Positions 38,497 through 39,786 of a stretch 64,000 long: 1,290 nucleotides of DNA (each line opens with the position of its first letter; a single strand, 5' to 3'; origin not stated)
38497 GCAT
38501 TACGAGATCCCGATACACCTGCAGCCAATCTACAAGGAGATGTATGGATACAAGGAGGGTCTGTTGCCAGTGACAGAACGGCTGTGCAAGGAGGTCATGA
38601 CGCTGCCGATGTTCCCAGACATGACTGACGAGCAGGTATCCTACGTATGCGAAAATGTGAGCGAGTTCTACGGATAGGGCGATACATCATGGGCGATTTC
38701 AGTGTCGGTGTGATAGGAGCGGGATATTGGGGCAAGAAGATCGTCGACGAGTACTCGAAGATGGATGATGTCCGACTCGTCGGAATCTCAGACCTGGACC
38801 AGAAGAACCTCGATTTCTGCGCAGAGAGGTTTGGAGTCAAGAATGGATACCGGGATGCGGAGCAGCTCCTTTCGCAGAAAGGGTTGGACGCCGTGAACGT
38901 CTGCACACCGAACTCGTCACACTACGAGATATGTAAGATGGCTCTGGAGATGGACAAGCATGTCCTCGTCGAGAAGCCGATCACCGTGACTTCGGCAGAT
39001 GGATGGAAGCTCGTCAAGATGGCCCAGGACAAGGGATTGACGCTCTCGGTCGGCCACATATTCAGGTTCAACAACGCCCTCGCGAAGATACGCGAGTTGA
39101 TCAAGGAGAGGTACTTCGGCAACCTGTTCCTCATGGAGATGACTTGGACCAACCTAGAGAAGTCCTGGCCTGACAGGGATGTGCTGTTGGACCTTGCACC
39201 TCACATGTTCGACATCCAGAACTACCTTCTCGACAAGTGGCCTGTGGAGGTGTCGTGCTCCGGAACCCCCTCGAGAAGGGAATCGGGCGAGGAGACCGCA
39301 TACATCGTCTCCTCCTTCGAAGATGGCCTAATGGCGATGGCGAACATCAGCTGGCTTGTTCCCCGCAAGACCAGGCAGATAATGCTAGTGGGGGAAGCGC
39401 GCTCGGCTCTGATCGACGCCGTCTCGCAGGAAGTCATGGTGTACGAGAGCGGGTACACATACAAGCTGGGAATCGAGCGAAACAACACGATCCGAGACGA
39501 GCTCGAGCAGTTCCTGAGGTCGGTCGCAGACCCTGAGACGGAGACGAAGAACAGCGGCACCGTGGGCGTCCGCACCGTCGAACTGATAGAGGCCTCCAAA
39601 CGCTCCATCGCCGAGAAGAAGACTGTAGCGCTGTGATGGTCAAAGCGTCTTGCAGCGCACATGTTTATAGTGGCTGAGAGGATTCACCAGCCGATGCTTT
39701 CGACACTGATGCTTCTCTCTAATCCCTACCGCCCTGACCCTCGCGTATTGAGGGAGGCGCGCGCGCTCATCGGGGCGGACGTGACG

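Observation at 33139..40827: Eight-gene surface-glycan island encoding WbpA/B/E/D-like enzymes for a UDP-2,3-diacetamido-2,3-dideoxy-hexuronate plus GalU and four glycosyltransferases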

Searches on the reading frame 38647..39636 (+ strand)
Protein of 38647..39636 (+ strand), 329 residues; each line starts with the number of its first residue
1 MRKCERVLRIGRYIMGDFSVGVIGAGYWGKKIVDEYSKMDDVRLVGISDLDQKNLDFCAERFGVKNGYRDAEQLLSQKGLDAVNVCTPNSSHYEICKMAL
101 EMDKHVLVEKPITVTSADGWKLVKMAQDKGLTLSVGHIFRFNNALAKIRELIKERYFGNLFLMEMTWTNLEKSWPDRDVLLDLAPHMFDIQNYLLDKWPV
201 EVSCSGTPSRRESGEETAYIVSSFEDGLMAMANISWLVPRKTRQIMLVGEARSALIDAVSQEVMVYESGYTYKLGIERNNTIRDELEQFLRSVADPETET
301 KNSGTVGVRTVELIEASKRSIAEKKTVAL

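Call 4: search_protein_families(library=pfam, proteins=[window:38647-39636:+])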
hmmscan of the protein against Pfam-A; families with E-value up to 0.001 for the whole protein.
window:38647-39636:+ (329 aa): 4 families
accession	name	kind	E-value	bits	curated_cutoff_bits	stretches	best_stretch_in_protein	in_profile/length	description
PF01408.29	GFO_IDH_MocA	-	8.4e-29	101.1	24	1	18-137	1-120/120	Oxidoreductase family, NAD-binding Rossmann fold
PF22725.1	GFO_IDH_MocA_C3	-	9.6e-12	45.4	27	1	146-251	2-120/124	GFO/IDH/MocA C-terminal domain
PF02894.22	GFO_IDH_MocA_C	-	8.6e-08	32.7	22.9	1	162-329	14-218/218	Oxidoreductase family, C-terminal alpha/beta domain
PF03435.24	Sacchrp_dh_NADP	-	0.00037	21.3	25.1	0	20-132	1-127/129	Saccharopine dehydrogenase NADP binding domain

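Call 5: search_protein_families(library=ncbifam, proteins=[window:38647-39636:+])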
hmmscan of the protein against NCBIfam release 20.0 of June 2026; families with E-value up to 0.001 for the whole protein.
window:38647-39636:+ (329 aa): 9 families
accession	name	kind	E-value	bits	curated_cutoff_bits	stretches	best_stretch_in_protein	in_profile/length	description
NF040723.1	UDP-GlcNAcDh_Arch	equivalog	2.2e-59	201.4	450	1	19-313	2-293/302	UDP-N-acetylglucosamine 3-dehydrogenase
TIGR04380.1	myo_inos_iolG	equivalog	7.5e-29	100.6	355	1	18-327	2-329/330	inositol 2-dehydrogenase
NF008607.0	PRK11579.1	subfamily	1.3e-20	73.7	330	1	18-191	5-185/346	oxidoreductase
NF041392.1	XylDh_Gfo6_Halo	equivalog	5.9e-20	71.3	350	1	20-328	19-349/350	D-xylose 1-dehydrogenase Gfo6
NF052479.1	LevoglcsnDh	equivalog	6.9e-17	61.2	650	1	17-167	3-161/386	levoglucosan dehydrogenase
NF058561.1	BT_2158_fam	equivalog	5.1e-15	55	750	1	22-175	40-190/487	glycoside 3-dehydrogenase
NF052679.1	InsChiInosDhIolG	equivalog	1e-14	54.4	540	1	19-195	4-185/343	bifunctional inositol 2-dehydrogenase/D-chiro-inositol 1-dehydrogenase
NF007574.0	PRK10206.1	equivalog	9.9e-14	51.1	352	1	70-165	56-151/345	oxidoreductase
NF058563.1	BT_2159_fam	equivalog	1.2e-11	44.2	650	1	19-164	2-147/350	disaccharide 3-dehydrogenase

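Call 7: search_solved_structures(query=window:38647-39636:+, max_evalue=0.00001)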
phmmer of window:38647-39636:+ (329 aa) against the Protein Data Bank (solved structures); distinct sequences matched with E-value up to 0.00001: 81 (the best 60 are shown).
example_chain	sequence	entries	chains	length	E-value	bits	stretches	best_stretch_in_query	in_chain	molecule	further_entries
3ezy_A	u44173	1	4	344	3.7e-23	85.4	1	19-328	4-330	Dehydrogenase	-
7bvj_A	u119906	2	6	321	9.2e-21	77.5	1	19-277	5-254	Oxidoreductase, NAD-binding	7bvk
6jw6_A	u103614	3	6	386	9.5e-18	67.6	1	19-203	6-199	Dehydrogenase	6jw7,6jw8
3db2_A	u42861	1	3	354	1.3e-15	60.6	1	19-239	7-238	putative NADPH-dependent oxidoreductase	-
6o15_A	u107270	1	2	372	1.5e-15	60.4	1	19-164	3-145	Uncharacterized oxidoreductase YjhC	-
3gfg_A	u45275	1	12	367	3.8e-15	59.1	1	11-239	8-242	Uncharacterized oxidoreductase yvaA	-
3gdo_A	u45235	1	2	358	9.4e-15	57.8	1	56-239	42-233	Uncharacterized oxidoreductase yvaA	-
3e18_A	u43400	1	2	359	1.1e-14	57.6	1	18-232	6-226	oxidoreductase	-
4hkt_A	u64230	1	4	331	1.8e-14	56.9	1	20-328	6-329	Inositol 2-dehydrogenase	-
5uhw_A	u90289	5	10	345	4.3e-14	55.6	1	20-242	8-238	Oxidoreductase protein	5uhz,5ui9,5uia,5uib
3fhl_A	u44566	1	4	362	5.2e-14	55.3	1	53-169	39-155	Putative oxidoreductase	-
3kux_A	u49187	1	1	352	7.5e-14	54.8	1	18-189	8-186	Putative oxidoreductase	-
7xr9_A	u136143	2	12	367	4.9e-13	52.1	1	17-201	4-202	DgpA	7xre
9m3d_B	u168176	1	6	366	9.6e-13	51.2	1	21-202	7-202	DgpA1 from W974-1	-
4fb5_A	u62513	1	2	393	1.3e-12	50.8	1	16-160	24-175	Probable oxidoreductase protein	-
3q2i_A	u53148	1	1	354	3.2e-12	49.5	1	39-263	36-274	dehydrogenase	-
3q2k_A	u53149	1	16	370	6.7e-12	48.4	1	20-256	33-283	oxidoreductase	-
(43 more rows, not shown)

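Call 14: find_homologous_proteins(query=window:38689-39636:+, max_evalue=1e-10)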
Query window:38689-39636:+ (315 aa): 1898 proteins with E <= 1e-10 among 4518 candidates; the best 120 are listed.
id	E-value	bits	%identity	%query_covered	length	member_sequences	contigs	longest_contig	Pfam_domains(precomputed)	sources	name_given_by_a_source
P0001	1.6e-207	706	100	100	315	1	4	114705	PF01408.29,PF22725.2,PF02894.23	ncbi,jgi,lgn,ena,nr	ncbi:MAG TPA: Gfo/Idh/MocA family oxidoreductase [Thermoplasmata archaeon]|nr:Gfo/Idh/MocA family ox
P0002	3.2e-201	685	96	100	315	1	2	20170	PF01408.29,PF22725.2,PF02894.23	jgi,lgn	jgi:UDP-N-acetylglucosamine 3-dehydrogenase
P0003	8.5e-201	684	96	100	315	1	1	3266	PF01408.29,PF22725.2,PF02894.23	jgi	jgi:UDP-N-acetylglucosamine 3-dehydrogenase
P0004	1.1e-200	683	96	100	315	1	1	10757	PF01408.29,PF22725.2,PF02894.23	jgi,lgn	jgi:UDP-N-acetylglucosamine 3-dehydrogenase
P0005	1.8e-178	610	83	100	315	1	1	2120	PF01408.29,PF22725.2,PF02894.23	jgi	jgi:UDP-N-acetylglucosamine 3-dehydrogenase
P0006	2.9e-174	596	83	100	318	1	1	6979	PF01408.29,PF22725.2,PF02894.23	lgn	-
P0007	1.7e-171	587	81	100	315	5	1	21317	PF01408.29,PF22725.2,PF02894.23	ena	-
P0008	5.9e-171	586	81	100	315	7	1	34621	PF01408.29,PF22725.2,PF02894.23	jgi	jgi:UDP-N-acetylglucosamine 3-dehydrogenase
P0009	3.3e-170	583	80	100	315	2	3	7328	PF01408.29,PF22725.2,PF02894.23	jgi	jgi:UDP-N-acetylglucosamine 3-dehydrogenase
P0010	2.5e-169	580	80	100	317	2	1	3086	PF01408.29,PF22725.2,PF02894.23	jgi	jgi:UDP-N-acetylglucosamine 3-dehydrogenase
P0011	3.9e-169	580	79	100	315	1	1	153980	PF01408.29,PF22725.2,PF02894.23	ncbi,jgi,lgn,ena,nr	ncbi:MAG: Gfo/Idh/MocA family oxidoreductase [Thermoplasmata archaeon]|nr:Gfo/Idh/MocA family oxidor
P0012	4.2e-169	580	79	100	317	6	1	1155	PF01408.29,PF22725.2,PF02894.23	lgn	-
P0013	2.2e-168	577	80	100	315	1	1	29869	PF01408.29,PF22725.2,PF02894.23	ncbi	-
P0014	2.5e-168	577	79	100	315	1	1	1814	PF01408.29,PF22725.2,PF02894.23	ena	-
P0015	4.4e-167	573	79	100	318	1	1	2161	PF01408.29,PF22725.2,PF02894.23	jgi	jgi:UDP-N-acetylglucosamine 3-dehydrogenase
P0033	4.8e-160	550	74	99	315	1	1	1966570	PF01408.29,PF22725.2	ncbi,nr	ncbi:MAG: Gfo/Idh/MocA family oxidoreductase [Methanobacteriota archaeon]|nr:MAG: Gfo/Idh/MocA famil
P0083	3.6e-143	494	68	100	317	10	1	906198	PF01408.29,PF22725.2,PF02894.23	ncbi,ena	-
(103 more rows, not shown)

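Call 16: find_encoding_contigs(protein=P0033, flank=10000, max_places=1)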
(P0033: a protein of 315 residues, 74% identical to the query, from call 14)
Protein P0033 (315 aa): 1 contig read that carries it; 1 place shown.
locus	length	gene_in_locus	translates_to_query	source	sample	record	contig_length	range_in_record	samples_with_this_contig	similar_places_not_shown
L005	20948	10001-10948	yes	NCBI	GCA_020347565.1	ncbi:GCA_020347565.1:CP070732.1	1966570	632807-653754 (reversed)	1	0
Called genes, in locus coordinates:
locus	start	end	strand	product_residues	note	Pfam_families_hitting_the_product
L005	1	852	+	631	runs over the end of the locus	PF00270:DEAD (weak), PF04851:ResIII (weak), PF06733:DEAD_2, PF06777:HBB, PF13307:Helicase_C_2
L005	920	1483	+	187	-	PF01864:CarS-like, PF01148:CTP_transf_1 (weak)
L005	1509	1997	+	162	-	PF00156:Pribosyltran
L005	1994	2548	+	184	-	PF03167:UDG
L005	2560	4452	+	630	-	PF03415:Peptidase_C11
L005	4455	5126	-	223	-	PF00535:Glycos_transf_2, PF13641:Glyco_tranf_2_3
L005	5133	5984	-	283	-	PF00535:Glycos_transf_2, PF10111:Glyco_tranf_2_2 (weak), PF13641:Glyco_tranf_2_3, PF13632:Glyco_trans_2_3 (weak)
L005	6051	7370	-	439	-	PF03721:UDPG_MGDP_dh_N, PF03807:F420_oxidored (faint), PF00984:UDPG_MGDP_dh, PF03720:UDPG_MGDP_dh_C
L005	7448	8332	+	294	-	PF00483:NTP_transferase, PF12804:NTP_transf_3 (weak)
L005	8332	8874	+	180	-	PF25084:LbH_EIF2B (weak), PF25087:GMPPB_C (faint), PF00132:Hexapep, PF14602:Hexapep_2 (weak)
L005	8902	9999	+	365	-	PF01041:DegT_DnrJ_EryC1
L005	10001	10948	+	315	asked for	PF01408:GFO_IDH_MocA, PF22725:GFO_IDH_MocA_C3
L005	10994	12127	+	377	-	PF13439:Glyco_transf_4, PF13579:Glyco_trans_4_4, PF00534:Glycos_transf_1 (weak), PF13692:Glyco_trans_1_4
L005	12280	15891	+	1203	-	PF02463:SMC_N, PF13304:AAA_21 (faint), PF13555:AAA_29 (weak), PF24161:CCDC39, PF06470:SMC_hinge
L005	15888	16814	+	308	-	PF02616:SMC_ScpA (faint)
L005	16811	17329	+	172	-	PF04079:SMC_ScpB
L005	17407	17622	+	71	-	PF01423:LSM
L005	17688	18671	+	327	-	PF00483:NTP_transferase, PF12804:NTP_transf_3 (weak), PF24894:Hexapep_GlmU, PF25084:LbH_EIF2B, PF25087:GMPPB_C, PF00132:Hexapep (faint)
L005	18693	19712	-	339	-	PF01384:PHO4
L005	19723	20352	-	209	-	PF01865:PhoU_div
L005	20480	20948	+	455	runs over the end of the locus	PF02878:PGM_PMM_I, PF02879:PGM_PMM_II, PF02880:PGM_PMM_III, PF00408:PGM_PMM_IV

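Call 17: find_encoding_contigs(protein=P0083, flank=10000, max_places=1)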
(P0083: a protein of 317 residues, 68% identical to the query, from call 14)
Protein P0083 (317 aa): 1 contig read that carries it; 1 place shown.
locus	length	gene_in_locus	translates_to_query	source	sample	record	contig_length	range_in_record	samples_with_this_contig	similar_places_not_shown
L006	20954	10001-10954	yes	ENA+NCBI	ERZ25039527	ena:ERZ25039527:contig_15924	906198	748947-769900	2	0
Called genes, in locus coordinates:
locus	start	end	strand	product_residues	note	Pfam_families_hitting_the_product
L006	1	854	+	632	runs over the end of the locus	PF00270:DEAD (weak), PF04851:ResIII, PF06733:DEAD_2, PF06777:HBB, PF13307:Helicase_C_2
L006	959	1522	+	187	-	PF01864:CarS-like, PF01148:CTP_transf_1 (weak)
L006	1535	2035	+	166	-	PF00156:Pribosyltran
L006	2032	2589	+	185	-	PF03167:UDG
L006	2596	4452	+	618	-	PF03415:Peptidase_C11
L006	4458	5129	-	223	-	PF00535:Glycos_transf_2, PF13641:Glyco_tranf_2_3 (weak)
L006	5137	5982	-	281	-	PF00535:Glycos_transf_2, PF10111:Glyco_tranf_2_2 (faint), PF13641:Glyco_tranf_2_3, PF13632:Glyco_trans_2_3 (faint)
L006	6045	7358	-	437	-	PF03721:UDPG_MGDP_dh_N, PF00984:UDPG_MGDP_dh, PF03720:UDPG_MGDP_dh_C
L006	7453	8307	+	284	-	PF00483:NTP_transferase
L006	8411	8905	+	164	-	PF25087:GMPPB_C (faint), PF25084:LbH_EIF2B, PF00132:Hexapep, PF14602:Hexapep_2 (weak), PF00132:Hexapep, PF14602:Hexapep_2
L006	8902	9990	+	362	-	PF01041:DegT_DnrJ_EryC1, PF01212:Beta_elim_lyase (faint)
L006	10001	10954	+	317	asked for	PF01408:GFO_IDH_MocA, PF22725:GFO_IDH_MocA_C3, PF02894:GFO_IDH_MocA_C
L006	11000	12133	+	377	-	PF13439:Glyco_transf_4, PF13579:Glyco_trans_4_4, PF00534:Glycos_transf_1, PF13692:Glyco_trans_1_4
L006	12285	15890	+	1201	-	PF02463:SMC_N, PF13175:AAA_15, PF13304:AAA_21 (faint), PF13476:AAA_23, PF13555:AAA_29 (weak), PF24161:CCDC39, PF06470:SMC_hinge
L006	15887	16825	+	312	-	PF02616:SMC_ScpA (faint)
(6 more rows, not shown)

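Call 49: predict_structure(alignment_id=A1)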
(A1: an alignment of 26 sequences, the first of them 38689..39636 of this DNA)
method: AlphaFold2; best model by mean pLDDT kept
length: 315 residues; sequences in the alignment: 26
mean_pLDDT: 91.3   pTM: 0.89
mean pLDDT of the five models: 91.3, 91.3, 89.2, 88.4, 83.3
residues with pLDDT >= 90: 243; 70-90: 51; 50-70: 20; < 50: 1
segments of 3 or more residues with pLDDT < 50: none
pLDDT, mean of each block of 10 residues (from residue 1): 84 91 93 95 94 95 96 94 98 95 98 96 94 98 97 76 80 95 96 63 90 93 78 97 95 93 95 91 82 95 94 96
secondary structure, 60 per line:
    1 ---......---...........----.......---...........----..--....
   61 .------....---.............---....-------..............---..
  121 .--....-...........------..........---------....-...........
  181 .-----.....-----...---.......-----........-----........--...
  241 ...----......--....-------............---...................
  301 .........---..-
elements in order: E4-9 H13-23 E28-34 H38-48 H57-61 E68-71 H75-87 E91-94 H102-115 E119-121 H124-127 H129-139 E146-155 H165-168 H170-181 E187-191 E203-209 E215-222 E228-235 E238-243 E248-253 E256-259 H267-278 H282-309

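Call 51: fold_search(model_id=the predicted structure, library=pdb)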
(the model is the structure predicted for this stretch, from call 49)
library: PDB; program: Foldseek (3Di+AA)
matches with E <= 10: 1758; with E <= 0.001: 595
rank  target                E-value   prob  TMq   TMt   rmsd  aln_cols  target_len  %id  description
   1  3ezy_A                6.5e-26  1.00  0.82  0.78   5.2       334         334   23  Crystal structure of probable dehydrogenase TM_0414 from Thermotoga maritima (released 2009-01-13)
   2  7bvj_D                7.3e-26  1.00  0.83  0.86   3.1       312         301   23  UDP-N-acetylglucosamine 3-dehydrogenase GnnA from Acidithiobacillus ferrooxidans (P21) (released 2020-12-02)
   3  3db2_C                1.3e-25  1.00  0.87  0.80   2.9       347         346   21  Crystal structure of a putative nadph-dependent oxidoreductase (dhaf_2064) from desulfitobacterium hafniense dcb-2 at  (released 2008-06-24)
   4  6o15_A                1.4e-25  1.00  0.82  0.74   4.0       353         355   22  Crystal structure of a putative oxidoreductase YjhC from Escherichia coli in complex with NAD(H) (released 2019-11-27)
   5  7bvj_C                1.6e-25  1.00  0.82  0.85   3.2       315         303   23  UDP-N-acetylglucosamine 3-dehydrogenase GnnA from Acidithiobacillus ferrooxidans (P21) (released 2020-12-02)
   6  6z3b_B                1.7e-25  1.00  0.83  0.72   3.9       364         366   18  Low resolution structure of RgNanOx (released 2020-07-22)
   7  7bvj_B                1.8e-25  1.00  0.83  0.86   3.1       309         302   23  UDP-N-acetylglucosamine 3-dehydrogenase GnnA from Acidithiobacillus ferrooxidans (P21) (released 2020-12-02)
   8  3ezy_B                2.0e-25  1.00  0.82  0.77   5.1       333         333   23  Crystal structure of probable dehydrogenase TM_0414 from Thermotoga maritima (released 2009-01-13)
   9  6z3b_A                2.4e-25  1.00  0.79  0.68   8.3       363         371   19  Low resolution structure of RgNanOx (released 2020-07-22)
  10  7bvk_A                3.6e-25  1.00  0.83  0.86   3.1       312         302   23  UDP-N-acetylglucosamine 3-dehydrogenase GnnA from Acidithiobacillus ferrooxidans (P212121) (released 2020-12-02)
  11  5uhw_A                4.6e-25  1.00  0.85  0.79   3.2       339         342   18  Crystal Structure of an Oxidoreductase from Agrobacterium radiobacter in Complex with NAD+ and Magnesium (released 2017-01-25)
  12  7bvj_A                7.8e-25  1.00  0.83  0.84   3.1       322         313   23  UDP-N-acetylglucosamine 3-dehydrogenase GnnA from Acidithiobacillus ferrooxidans (P21) (released 2020-12-02)
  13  1rye_B                1.2e-24  1.00  0.88  0.76   3.1       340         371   19  Crystal Structure of the Shifted Form of the Glucose-Fructose Oxidoreductase from Zymomonas mobilis (released 2005-02-15)
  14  3db2_B                2.0e-24  1.00  0.89  0.82   2.8       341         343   22  Crystal structure of a putative nadph-dependent oxidoreductase (dhaf_2064) from desulfitobacterium hafniense dcb-2 at  (released 2008-06-24)
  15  6z3c_AAA              2.3e-24  1.00  0.79  0.67   8.0       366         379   18  High resolution structure of RgNanOx (released 2020-06-03)
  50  6jw6_A                5.5e-23  1.00  0.85  0.78   6.4       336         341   24  The crystal structure of KanD2 in complex with NAD (released 2020-04-15)
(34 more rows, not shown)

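Call 52: search_protein_representatives(protein=window:38689-39636:+)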
Query: 315 residues. Proteins with E-value up to 0.001 (for the whole library): 54742; up to 1e-10: 12166; up to 1e-30: 515. The best 150 are listed.
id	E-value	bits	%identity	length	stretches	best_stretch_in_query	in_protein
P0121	4.3e-119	413.6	57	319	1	2-313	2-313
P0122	1.0e-93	330.4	47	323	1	3-313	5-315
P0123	2.5e-81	289.6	46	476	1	5-310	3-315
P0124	6.8e-79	281.6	63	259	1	3-196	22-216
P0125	5.7e-78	278.6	43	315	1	4-313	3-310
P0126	2.1e-77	276.8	45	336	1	6-308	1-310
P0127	2.7e-77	276.4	41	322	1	4-314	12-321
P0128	2.1e-75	270.2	45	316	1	3-315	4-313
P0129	2.0e-71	257.2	42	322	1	4-314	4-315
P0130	2.0e-68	247.3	41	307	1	2-300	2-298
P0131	2.7e-67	243.6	42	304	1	5-305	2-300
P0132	1.2e-66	241.5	39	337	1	5-313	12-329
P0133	2.0e-66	240.7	39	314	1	3-313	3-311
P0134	2.1e-66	240.6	42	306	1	5-305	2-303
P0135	2.3e-65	237.2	42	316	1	4-315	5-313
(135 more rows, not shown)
